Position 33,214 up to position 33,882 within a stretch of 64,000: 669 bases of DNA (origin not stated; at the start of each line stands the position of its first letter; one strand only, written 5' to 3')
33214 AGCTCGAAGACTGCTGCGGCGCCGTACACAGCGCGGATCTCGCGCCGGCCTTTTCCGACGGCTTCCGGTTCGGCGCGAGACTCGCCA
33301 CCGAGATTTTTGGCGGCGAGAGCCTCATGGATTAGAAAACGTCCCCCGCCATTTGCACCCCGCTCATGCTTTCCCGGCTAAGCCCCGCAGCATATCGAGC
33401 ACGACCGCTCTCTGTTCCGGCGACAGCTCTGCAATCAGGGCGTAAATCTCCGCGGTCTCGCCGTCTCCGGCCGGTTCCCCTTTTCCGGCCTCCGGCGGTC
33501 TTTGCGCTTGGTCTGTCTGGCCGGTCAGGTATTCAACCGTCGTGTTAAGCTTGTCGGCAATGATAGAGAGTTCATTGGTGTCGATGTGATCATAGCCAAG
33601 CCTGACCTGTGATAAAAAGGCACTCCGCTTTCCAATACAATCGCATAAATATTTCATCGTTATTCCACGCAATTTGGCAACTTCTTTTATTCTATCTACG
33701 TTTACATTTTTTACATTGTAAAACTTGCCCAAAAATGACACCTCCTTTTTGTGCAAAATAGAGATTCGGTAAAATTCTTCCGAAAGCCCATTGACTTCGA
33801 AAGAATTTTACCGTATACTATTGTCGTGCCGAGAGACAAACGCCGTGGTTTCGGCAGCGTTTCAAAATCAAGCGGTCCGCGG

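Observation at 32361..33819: Each repressor copy has its own palindromic operator: co-variation of the HTH domain and the operator arms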

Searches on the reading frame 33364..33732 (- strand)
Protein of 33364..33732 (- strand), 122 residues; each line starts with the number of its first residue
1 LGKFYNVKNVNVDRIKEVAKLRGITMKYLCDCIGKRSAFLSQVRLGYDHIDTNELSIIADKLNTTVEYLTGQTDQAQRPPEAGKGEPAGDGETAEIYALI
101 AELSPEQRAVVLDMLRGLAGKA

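Call 6: search_protein_families(library=pfam, proteins=[window:33364-33732:-], max_evalue=0.01)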
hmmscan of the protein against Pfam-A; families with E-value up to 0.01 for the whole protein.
window:33364-33732:- (122 aa): 1 family
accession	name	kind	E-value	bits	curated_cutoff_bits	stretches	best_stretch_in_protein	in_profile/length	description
PF01381.28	HTH_3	-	0.0017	18.8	23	1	15-69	1-55/55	Helix-turn-helix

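Call 11: find_homologous_proteins(query=window:33364-33732:-, max_evalue=0.001)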
Query window:33364-33732:- (122 aa): 20 proteins with E <= 0.001 among 27 candidates.
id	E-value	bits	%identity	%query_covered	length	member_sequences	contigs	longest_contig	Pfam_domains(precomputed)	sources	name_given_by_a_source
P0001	1.8e-71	255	98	100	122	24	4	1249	-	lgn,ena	-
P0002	3.9e-59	216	85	96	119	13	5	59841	-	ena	-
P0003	1.7e-56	207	84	96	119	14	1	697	-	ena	-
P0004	3.1e-38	148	65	94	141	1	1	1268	-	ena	-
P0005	7.3e-37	144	62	91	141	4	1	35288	-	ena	-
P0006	1.5e-34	136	61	90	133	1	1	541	-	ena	-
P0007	9.3e-33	131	60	91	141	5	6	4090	-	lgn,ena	-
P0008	3.6e-32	129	62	89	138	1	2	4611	-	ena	-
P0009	1.4e-31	127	58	87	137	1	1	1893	-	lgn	-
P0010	1.5e-31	127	61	90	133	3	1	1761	-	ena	-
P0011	2.5e-29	120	62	90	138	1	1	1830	-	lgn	-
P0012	3.5e-29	119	52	89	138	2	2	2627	PF01381.29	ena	-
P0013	5.8e-27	112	51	86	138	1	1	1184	PF01381.29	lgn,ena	-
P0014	5.9e-27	112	51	86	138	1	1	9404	PF01381.29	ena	-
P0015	1.1e-26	111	50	86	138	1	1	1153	PF01381.29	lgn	-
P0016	3.5e-26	109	67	69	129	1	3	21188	-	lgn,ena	-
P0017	3.7e-25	106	67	70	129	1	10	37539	-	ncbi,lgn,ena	-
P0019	2.5e-22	97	56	69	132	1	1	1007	-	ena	-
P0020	6.1e-20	89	56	69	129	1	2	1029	PF01381.29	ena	-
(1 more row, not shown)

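Call 13: find_related_loci(query=A3, collection=genome_contigs, flank=4000)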
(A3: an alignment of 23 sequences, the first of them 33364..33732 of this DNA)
Query A3 (122 aa) in genome_contigs; peptide patterns used: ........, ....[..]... (x = any residue, [..] = any of these).
201 stretches matched a pattern; 9 encode a relative of the query (tblastn E <= 1e-3); 9 distinct loci.
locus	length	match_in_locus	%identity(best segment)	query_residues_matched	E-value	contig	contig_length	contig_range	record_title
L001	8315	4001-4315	46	1-107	3e-24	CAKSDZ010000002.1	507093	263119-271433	MAG: uncultured Eubacteriales bacterium isolate REFINED_METABAT215_SUBJECT_CONTIGS_1500_ASSEMBLY_K77_MERGED__Pilot_MoBio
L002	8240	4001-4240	41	7-86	4e-19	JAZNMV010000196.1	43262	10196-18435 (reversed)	MAG: Acutalibacteraceae bacterium isolate T1900044660_TS20190126.MAGScoT_cleanbin_000027 SGB_1510_k141_875570, whole gen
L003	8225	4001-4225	39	7-80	8e-12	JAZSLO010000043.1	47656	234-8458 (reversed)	MAG: Eubacteriales bacterium isolate T1900044557_TS20190023.MAGScoT_cleanbin_000082 SGB_320_k141_1336764, whole genome s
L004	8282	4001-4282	33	2-103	2e-10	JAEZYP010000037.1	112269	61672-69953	MAG: Bacillota bacterium isolate OH_PFB_242 k127_428697, whole genome shotgun sequence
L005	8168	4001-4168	38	15-70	3e-6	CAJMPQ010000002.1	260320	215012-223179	TPA_asm: uncultured bacterium isolate ERR1600607-bin.33 genome assembly, contig: NODE_15_length_260320_cov_21.914468, wh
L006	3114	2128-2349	35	13-86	5e-6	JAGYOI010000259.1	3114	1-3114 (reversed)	MAG: Prolixibacteraceae bacterium isolate M55B164 259, whole genome shotgun sequence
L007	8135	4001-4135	42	55-104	1e-5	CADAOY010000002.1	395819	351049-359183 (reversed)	MAG: uncultured Lachnospiraceae bacterium isolate RUG13496 genome assembly, contig: RUG13496_asm_2, whole genome shotgun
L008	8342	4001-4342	26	4-120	2e-5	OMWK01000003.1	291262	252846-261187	uncultured Clostridiales bacterium isolate RUG029 genome assembly, contig: scaffold_17, whole genome shotgun sequence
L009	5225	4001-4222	32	13-86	2e-5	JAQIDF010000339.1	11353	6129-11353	MAG: Prolixibacteraceae bacterium isolate GH41 k119_41029, whole genome shotgun sequence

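Call 14: find_encoding_contigs(protein=P0002, flank=5000, max_places=6)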
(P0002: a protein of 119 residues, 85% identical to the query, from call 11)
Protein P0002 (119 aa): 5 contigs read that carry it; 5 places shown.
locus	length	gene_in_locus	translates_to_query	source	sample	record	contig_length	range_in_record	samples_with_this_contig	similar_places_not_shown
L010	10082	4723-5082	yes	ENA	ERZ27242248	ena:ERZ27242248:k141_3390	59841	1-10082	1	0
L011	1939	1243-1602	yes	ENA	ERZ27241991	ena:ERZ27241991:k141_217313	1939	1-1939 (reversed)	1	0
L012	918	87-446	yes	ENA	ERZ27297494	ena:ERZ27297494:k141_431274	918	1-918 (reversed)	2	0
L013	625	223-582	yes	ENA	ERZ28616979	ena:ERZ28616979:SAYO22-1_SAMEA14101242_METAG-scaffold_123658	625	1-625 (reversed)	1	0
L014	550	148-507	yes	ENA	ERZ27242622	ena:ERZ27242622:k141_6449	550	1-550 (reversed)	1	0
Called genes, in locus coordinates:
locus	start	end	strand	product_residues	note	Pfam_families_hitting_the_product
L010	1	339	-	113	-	?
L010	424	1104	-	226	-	PF02811:PHP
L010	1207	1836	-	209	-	-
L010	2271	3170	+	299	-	PF00149:Metallophos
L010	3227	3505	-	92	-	PF20648:DUF6809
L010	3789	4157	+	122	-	-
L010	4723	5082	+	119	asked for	-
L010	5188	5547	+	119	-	-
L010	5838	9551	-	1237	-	PF18072:FGAR-AT_linker, PF02769:AIRS_C, PF13507:GATase_5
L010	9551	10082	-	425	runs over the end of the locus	PF02844:GARS_N, PF01071:GARS_A, PF02786:CPSase_L_D2, PF02222:ATP-grasp (weak), PF02843:GARS_C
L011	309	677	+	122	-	-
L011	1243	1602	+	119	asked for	-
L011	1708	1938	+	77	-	?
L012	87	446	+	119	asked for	-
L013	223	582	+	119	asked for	-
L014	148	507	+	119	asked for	-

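Call 15: find_encoding_contigs(protein=P0005, flank=5000, max_places=4)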
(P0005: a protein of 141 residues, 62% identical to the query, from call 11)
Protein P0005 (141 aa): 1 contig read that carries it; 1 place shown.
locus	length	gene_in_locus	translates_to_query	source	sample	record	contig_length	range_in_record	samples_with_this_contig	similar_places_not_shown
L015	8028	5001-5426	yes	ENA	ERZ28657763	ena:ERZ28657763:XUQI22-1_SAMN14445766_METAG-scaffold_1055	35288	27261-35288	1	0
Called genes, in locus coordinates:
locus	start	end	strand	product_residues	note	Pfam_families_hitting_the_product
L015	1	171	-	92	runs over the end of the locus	PF00805:Pentapeptide (weak)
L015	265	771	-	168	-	-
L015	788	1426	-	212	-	-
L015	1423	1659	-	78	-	-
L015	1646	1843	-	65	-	-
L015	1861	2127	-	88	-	PF13443:HTH_26 (weak)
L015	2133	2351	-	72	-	-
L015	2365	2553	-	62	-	-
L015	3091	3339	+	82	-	-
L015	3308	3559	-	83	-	-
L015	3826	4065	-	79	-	-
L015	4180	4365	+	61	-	-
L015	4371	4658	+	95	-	-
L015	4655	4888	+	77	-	-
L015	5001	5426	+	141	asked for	-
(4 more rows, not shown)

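Call 16: find_encoding_contigs(protein=P0017, flank=6000, max_places=5)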
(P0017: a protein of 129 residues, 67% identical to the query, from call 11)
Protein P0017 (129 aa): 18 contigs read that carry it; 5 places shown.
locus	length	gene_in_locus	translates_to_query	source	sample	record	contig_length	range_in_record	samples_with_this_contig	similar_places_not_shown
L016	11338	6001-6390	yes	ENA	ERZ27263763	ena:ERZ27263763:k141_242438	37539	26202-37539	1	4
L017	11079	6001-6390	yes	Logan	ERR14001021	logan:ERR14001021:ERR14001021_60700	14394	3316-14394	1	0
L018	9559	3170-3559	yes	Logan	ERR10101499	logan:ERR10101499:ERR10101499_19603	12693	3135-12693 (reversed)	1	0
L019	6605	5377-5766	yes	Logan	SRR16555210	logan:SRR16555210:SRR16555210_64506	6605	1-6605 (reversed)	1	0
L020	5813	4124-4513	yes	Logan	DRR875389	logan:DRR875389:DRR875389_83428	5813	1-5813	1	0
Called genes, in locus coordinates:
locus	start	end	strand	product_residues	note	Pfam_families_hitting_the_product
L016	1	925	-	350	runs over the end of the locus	-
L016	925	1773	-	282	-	-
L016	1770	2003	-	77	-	-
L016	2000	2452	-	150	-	-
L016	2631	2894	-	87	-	-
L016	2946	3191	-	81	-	-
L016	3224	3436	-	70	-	-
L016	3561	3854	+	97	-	-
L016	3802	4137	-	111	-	-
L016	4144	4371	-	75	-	PF13560:HTH_31, PF01381:HTH_3, PF12844:HTH_19, PF13443:HTH_26 (weak)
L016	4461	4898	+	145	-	PF12844:HTH_19 (weak), PF13443:HTH_26 (weak), PF13560:HTH_31, PF01381:HTH_3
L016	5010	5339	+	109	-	-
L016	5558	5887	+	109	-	-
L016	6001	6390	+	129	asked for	-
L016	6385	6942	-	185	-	PF06114:Peptidase_M78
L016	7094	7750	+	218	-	PF07833:Cu_amine_oxidN1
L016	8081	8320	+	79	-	-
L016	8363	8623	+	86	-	PF13711:DUF4160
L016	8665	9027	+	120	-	PF10387:DUF2442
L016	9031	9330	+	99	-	PF10387:DUF2442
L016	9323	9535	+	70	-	PF13744:HTH_37 (weak), PF21716:dnstrm_HI1420 (weak), PF13443:HTH_26, PF01381:HTH_3, PF13560:HTH_31 (weak)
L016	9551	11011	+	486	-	PF00239:Resolvase, PF07508:Recombinase, PF13408:Zn_ribbon_recom (weak)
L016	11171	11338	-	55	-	?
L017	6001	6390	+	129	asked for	-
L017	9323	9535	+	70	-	PF13744:HTH_37 (weak), PF21716:dnstrm_HI1420 (weak), PF13443:HTH_26, PF01381:HTH_3, PF13560:HTH_31 (weak)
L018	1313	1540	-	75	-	PF13560:HTH_31, PF01381:HTH_3, PF12844:HTH_19, PF13443:HTH_26 (weak)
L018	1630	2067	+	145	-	PF12844:HTH_19 (weak), PF13443:HTH_26 (weak), PF13560:HTH_31, PF01381:HTH_3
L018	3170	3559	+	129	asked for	-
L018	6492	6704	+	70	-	PF13744:HTH_37 (weak), PF21716:dnstrm_HI1420 (weak), PF13443:HTH_26, PF01381:HTH_3, PF13560:HTH_31 (weak)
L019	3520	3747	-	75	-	PF13560:HTH_31, PF01381:HTH_3, PF12844:HTH_19, PF13443:HTH_26 (weak)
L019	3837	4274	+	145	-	PF12844:HTH_19 (weak), PF13443:HTH_26 (weak), PF13560:HTH_31, PF01381:HTH_3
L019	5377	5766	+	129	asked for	-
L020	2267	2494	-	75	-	PF13560:HTH_31, PF01381:HTH_3, PF12844:HTH_19, PF13443:HTH_26 (weak)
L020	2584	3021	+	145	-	PF12844:HTH_19 (weak), PF13443:HTH_26 (weak), PF13560:HTH_31, PF01381:HTH_3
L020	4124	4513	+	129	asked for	-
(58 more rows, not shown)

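Call 17: find_encoding_contigs(protein=P0016, flank=6000, max_places=3)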
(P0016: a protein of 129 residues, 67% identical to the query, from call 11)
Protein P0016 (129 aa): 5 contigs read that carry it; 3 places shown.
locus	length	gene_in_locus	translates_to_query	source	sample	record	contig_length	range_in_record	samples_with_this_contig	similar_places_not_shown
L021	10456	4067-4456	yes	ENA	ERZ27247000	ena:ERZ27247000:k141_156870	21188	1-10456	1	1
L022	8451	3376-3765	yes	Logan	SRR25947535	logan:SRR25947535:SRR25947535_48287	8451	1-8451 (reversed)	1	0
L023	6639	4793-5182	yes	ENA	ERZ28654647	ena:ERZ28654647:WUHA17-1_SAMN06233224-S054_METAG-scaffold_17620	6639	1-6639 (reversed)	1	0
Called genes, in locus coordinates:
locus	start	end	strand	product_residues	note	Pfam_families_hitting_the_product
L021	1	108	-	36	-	?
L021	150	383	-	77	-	-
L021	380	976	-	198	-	-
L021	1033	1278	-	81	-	-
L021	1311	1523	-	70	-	-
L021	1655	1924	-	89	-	-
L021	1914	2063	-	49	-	-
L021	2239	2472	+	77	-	PF13560:HTH_31, PF01381:HTH_3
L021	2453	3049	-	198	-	-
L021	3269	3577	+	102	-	-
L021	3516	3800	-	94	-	-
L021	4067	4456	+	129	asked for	-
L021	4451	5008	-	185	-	PF06114:Peptidase_M78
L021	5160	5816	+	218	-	PF07833:Cu_amine_oxidN1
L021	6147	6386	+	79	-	-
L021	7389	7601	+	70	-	PF13744:HTH_37 (weak), PF21716:dnstrm_HI1420 (weak), PF13443:HTH_26, PF01381:HTH_3, PF13560:HTH_31 (weak)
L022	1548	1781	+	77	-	PF13560:HTH_31, PF01381:HTH_3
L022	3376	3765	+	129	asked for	-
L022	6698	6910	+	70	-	PF13744:HTH_37 (weak), PF21716:dnstrm_HI1420 (weak), PF13443:HTH_26, PF01381:HTH_3, PF13560:HTH_31 (weak)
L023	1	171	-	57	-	?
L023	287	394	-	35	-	-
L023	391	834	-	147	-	-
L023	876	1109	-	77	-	-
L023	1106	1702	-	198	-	-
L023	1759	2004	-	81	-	-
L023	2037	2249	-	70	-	-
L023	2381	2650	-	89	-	-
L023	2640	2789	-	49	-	-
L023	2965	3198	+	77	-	PF13560:HTH_31, PF01381:HTH_3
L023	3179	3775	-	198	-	-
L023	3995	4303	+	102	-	-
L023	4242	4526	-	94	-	-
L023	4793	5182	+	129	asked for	-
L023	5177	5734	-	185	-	PF06114:Peptidase_M78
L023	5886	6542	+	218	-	PF07833:Cu_amine_oxidN1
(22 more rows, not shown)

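Call 18: find_encoding_contigs(protein=P0014, flank=5000, max_places=3)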
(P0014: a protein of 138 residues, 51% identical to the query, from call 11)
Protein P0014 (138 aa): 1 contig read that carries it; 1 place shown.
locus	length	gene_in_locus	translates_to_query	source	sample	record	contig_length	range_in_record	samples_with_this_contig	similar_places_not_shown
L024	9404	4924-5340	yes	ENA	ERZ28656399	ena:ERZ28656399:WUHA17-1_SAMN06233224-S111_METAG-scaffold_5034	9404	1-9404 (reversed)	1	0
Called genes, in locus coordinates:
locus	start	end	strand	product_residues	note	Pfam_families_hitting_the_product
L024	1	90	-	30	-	?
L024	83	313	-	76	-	PF04448:DUF551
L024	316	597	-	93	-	-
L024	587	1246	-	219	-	-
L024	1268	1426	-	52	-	-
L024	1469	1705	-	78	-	-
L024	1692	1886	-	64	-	-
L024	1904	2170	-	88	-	PF13443:HTH_26 (weak)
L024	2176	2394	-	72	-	-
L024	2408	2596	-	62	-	-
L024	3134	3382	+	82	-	-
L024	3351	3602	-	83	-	-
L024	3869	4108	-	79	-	-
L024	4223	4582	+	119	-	-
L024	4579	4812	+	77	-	-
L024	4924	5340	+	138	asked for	PF01381:HTH_3 (weak)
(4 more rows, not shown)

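Call 19: find_related_loci(query=A3, collection=viral_contigs, flank=3000)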
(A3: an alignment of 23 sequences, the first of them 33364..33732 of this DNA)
Query A3 (122 aa) in viral_contigs; peptide patterns used: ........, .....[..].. (x = any residue, [..] = any of these).
10 stretches matched a pattern; 1 encode a relative of the query (tblastn E <= 1e-3); 1 distinct loci.
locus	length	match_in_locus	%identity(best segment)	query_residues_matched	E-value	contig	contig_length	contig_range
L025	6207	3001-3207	35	10-78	2e-9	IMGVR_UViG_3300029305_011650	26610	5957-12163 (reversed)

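Call 20: find_related_loci(query=A3, collection=metagenome_contigs, flank=3000)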
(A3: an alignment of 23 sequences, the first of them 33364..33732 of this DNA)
Query A3 (122 aa) in metagenome_contigs; peptide patterns used: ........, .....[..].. (x = any residue, [..] = any of these).
220 stretches matched a pattern; 13 encode a relative of the query (tblastn E <= 1e-3); 13 distinct loci.
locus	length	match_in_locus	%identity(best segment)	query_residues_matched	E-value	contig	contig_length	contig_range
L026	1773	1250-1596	95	1-122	4e-67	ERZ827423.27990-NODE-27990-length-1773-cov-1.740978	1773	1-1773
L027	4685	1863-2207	65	1-115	1e-44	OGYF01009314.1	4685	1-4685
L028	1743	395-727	59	1-111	3e-40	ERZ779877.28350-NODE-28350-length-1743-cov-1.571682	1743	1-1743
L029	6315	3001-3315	46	12-121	7e-28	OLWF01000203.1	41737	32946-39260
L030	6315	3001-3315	46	1-107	2e-24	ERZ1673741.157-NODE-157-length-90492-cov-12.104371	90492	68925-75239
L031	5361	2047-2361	46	1-107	2e-24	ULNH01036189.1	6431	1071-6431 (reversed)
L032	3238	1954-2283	32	10-119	2e-17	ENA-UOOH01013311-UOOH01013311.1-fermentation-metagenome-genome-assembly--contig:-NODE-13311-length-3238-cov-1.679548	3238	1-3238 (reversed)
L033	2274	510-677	38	15-70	2e-6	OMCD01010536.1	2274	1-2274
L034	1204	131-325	32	9-74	7e-6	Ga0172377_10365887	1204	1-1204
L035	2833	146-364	37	14-86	6e-6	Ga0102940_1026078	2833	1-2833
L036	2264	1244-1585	26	4-120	1e-5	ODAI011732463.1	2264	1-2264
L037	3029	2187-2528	26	4-120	2e-5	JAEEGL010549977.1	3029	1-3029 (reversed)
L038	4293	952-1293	26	4-120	3e-5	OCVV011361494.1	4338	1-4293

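Call 23: find_encoding_contigs(protein=P0006, flank=3000, max_places=3)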
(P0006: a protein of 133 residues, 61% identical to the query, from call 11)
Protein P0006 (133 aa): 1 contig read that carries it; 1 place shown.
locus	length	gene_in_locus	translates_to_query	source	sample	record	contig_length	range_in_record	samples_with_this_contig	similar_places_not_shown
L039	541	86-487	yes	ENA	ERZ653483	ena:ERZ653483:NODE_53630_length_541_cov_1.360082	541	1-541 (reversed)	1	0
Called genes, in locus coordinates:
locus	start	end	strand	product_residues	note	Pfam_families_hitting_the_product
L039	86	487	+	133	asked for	-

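Call 24: find_encoding_contigs(protein=P0009, flank=3000, max_places=3)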
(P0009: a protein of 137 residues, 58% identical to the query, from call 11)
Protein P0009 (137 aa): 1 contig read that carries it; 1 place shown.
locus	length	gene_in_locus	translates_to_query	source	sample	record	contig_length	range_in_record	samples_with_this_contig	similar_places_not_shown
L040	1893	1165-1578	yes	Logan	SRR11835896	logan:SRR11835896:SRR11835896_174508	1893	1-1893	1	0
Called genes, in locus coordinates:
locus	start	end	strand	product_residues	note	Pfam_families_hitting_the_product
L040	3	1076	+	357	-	?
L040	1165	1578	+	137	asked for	-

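Call 25: find_encoding_contigs(protein=P0019, flank=3000, max_places=3)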
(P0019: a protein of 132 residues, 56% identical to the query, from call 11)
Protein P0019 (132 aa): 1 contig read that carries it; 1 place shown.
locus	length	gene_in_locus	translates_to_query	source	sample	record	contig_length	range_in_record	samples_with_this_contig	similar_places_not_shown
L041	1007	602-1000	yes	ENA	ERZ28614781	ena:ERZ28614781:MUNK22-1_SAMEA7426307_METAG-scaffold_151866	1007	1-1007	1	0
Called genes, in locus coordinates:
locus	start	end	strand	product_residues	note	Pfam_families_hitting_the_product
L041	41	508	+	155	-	-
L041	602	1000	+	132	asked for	-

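Call 26: find_encoding_contigs(protein=P0020, flank=3000, max_places=3)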
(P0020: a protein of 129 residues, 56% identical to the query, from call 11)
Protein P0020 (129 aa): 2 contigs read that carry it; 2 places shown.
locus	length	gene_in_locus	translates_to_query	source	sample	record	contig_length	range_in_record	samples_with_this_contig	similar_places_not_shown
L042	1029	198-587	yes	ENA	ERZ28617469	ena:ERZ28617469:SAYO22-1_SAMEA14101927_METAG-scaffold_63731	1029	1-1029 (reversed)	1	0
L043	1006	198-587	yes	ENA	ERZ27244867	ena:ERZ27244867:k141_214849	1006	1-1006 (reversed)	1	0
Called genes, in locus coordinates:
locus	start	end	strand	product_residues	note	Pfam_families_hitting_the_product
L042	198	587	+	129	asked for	PF01381:HTH_3 (weak)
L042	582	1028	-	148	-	?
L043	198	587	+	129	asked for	PF01381:HTH_3 (weak)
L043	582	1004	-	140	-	?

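Call 45: search_protein_families(library=phrogs, proteins=[window:33364-33732:-, P0005, P0017], max_evalue=0.01)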
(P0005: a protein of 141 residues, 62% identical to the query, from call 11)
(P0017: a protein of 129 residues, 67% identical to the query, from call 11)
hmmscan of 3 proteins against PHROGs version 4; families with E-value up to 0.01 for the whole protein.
window:33364-33732:- (122 aa): 4 families
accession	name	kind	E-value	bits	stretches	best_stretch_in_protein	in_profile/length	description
phrog_8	-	transcription regulation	9.6e-05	23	1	12-80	78-146/346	transcriptional regulator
phrog_2439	-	transcription regulation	0.00041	20.3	1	9-75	6-72/367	transcriptional regulator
phrog_1994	-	DNA, RNA and nucleotide metabolism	0.00055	20.9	1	13-75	2-64/170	DNA binding protein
phrog_4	-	transcription regulation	0.0047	17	1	13-96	139-214/400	transcriptional repressor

P0005 (141 aa): 6 families
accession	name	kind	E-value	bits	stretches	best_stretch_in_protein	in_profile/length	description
phrog_8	-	transcription regulation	7.9e-07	29.8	1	12-104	78-150/346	transcriptional regulator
phrog_2967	-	transcription regulation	4.4e-05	24.1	1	13-129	13-116/225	transcriptional regulator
phrog_2439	-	transcription regulation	0.00078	19.4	1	8-79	5-75/367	transcriptional regulator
phrog_3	-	transcription regulation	0.00089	20.1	1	7-95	85-168/430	transcriptional repressor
phrog_1994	-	DNA, RNA and nucleotide metabolism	0.0015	19.4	1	13-74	2-63/170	DNA binding protein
phrog_4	-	transcription regulation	0.0025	17.8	1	11-87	137-205/400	transcriptional repressor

P0017 (129 aa): 3 families
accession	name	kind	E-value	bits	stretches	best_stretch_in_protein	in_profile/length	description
phrog_8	-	transcription regulation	9.5e-05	23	1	10-98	79-150/346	transcriptional regulator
phrog_1994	-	DNA, RNA and nucleotide metabolism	0.0018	19.2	1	10-72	2-64/170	DNA binding protein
phrog_2439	-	transcription regulation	0.0047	16.8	1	9-77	9-74/367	transcriptional regulator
